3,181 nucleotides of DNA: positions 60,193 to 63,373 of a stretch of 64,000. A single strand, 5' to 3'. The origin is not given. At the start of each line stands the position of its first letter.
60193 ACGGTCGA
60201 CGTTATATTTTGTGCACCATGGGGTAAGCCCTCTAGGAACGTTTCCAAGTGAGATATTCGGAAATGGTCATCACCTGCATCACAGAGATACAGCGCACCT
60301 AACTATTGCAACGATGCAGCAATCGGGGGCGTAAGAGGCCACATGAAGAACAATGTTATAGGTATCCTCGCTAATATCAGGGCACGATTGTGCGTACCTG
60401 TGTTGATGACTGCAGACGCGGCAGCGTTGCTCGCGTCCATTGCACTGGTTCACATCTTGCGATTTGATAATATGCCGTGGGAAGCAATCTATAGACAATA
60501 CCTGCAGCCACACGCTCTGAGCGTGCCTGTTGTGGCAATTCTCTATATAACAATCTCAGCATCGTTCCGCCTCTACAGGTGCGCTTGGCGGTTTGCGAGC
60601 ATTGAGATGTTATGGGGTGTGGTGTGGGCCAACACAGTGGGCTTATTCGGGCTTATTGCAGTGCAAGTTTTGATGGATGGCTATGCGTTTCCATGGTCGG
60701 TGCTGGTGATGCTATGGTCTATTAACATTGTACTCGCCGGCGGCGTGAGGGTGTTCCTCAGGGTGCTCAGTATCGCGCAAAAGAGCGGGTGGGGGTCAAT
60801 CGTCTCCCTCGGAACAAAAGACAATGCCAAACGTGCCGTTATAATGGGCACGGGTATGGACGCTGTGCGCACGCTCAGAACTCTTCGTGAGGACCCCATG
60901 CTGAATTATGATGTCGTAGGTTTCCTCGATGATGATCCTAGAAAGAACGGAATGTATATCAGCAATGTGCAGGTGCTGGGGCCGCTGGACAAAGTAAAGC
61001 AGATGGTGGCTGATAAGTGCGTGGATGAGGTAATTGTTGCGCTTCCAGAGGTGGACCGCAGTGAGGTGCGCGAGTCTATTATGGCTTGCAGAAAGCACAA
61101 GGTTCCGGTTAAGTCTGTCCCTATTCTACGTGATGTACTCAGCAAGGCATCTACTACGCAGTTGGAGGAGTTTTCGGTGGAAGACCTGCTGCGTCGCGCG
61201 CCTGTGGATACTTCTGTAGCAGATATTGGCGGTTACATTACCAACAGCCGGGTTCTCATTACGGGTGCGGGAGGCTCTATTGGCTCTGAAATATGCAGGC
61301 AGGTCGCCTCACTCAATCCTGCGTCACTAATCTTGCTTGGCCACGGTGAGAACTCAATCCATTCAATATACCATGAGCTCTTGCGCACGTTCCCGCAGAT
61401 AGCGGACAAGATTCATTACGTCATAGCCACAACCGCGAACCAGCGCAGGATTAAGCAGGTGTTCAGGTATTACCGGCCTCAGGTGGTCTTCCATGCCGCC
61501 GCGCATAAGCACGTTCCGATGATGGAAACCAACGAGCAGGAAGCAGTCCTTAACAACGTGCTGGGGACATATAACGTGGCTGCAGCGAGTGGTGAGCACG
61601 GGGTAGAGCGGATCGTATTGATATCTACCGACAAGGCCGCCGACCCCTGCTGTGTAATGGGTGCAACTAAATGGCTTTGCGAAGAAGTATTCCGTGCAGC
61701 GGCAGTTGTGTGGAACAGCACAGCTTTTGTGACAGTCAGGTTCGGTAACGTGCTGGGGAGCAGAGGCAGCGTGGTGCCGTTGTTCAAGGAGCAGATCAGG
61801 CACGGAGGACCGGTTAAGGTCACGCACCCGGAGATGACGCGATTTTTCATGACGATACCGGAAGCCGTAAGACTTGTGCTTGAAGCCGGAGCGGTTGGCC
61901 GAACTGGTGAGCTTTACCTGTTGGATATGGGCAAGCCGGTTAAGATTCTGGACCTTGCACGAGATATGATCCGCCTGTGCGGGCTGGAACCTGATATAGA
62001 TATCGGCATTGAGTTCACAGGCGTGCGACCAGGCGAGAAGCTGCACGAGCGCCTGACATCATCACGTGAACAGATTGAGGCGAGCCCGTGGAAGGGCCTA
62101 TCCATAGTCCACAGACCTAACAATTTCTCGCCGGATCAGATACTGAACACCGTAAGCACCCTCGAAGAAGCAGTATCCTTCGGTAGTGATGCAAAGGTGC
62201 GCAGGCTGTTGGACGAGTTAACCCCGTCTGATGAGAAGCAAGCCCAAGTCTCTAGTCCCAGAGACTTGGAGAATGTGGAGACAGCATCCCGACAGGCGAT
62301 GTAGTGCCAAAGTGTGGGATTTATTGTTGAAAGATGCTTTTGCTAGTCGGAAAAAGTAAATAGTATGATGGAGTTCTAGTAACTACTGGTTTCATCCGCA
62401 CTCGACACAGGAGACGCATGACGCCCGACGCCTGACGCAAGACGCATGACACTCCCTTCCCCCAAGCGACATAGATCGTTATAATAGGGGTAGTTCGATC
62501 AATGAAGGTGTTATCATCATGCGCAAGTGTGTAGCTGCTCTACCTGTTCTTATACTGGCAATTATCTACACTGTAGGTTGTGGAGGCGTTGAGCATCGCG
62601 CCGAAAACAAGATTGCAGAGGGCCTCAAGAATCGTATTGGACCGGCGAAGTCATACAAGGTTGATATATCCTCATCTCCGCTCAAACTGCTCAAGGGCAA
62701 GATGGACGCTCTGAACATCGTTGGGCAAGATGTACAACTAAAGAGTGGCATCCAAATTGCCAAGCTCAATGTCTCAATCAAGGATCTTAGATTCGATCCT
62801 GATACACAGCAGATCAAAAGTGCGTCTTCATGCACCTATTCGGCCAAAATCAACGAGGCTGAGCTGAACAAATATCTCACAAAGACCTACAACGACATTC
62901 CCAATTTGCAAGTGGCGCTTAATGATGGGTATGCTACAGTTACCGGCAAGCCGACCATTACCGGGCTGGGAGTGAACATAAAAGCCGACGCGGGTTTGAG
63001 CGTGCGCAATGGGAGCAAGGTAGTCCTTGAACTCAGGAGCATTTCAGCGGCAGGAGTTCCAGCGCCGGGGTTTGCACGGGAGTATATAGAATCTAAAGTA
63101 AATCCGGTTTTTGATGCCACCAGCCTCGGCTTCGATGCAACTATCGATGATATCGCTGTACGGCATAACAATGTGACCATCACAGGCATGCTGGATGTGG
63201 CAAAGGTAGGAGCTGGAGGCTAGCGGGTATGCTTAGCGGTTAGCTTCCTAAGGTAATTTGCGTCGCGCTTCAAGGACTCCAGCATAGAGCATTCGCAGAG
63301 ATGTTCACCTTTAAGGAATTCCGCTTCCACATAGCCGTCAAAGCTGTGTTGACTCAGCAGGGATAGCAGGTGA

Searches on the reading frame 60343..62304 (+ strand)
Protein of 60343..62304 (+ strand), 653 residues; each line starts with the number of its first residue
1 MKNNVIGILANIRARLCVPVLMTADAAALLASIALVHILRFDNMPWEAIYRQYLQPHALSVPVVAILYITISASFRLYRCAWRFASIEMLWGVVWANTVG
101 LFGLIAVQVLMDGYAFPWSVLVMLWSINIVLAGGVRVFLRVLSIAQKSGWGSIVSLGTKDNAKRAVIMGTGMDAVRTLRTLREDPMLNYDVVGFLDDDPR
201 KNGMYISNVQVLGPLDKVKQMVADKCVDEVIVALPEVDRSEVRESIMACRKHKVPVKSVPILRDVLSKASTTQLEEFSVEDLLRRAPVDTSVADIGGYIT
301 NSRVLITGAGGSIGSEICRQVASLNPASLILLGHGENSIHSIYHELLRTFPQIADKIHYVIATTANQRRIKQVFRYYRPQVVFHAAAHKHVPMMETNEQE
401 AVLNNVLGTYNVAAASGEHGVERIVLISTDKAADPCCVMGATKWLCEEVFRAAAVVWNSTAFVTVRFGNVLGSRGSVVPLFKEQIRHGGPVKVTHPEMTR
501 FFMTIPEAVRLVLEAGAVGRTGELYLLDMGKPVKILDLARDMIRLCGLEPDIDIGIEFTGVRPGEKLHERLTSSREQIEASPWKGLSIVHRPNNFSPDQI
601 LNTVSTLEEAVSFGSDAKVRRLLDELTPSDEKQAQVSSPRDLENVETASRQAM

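Call 12: search_protein_families(library=pfam, proteins=[window:60343-62304:+])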
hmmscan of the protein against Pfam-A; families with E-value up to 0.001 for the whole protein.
window:60343-62304:+ (653 aa): 6 families
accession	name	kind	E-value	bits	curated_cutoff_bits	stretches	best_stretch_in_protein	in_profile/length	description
PF02719.21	Polysacc_synt_2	-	4.8e-110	367.8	20.2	1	304-583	1-285/293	Polysaccharide biosynthesis protein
PF01370.27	Epimerase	-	1.9e-18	67.2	20.9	1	304-516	1-225/240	NAD dependent epimerase/dehydratase family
PF04321.23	RmlD_sub_bind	-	1.5e-13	50.9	27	1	303-478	2-160/287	RmlD substrate binding domain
PF13727.12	CoA_binding_3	-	1.6e-12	48.3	25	1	95-260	25-175/175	CoA-binding domain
PF16363.11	GDP_Man_Dehyd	-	1.5e-09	38.2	27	1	305-430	1-130/332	GDP-mannose 4,6 dehydratase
PF01073.25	3Beta_HSD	-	9.2e-06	25.3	22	1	305-435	1-122/280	3-beta hydroxysteroid dehydrogenase/isomerase family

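Call 20: find_encoding_contigs(protein=window:60343-62304:+, flank=10000, max_places=10)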
Protein window:60343-62304:+ (653 aa): no gene with exactly this product is on record in the collection.

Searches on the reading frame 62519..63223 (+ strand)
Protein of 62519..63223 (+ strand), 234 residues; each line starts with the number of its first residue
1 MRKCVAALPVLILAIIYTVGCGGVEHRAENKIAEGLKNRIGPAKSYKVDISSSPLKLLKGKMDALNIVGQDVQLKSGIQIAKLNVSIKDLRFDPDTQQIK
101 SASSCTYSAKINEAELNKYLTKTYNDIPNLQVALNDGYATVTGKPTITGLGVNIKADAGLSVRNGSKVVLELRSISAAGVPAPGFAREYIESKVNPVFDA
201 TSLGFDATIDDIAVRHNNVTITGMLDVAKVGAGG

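Call 12: search_protein_families(library=pfam, proteins=[window:62519-63223:+])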
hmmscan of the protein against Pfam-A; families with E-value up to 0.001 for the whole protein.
window:62519-63223:+ (234 aa): 1 family
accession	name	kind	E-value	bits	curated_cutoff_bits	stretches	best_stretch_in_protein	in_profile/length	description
PF11209.13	LmeA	-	3.9e-23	83.1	27.3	1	23-223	5-216/217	LmeA-like phospholipid-binding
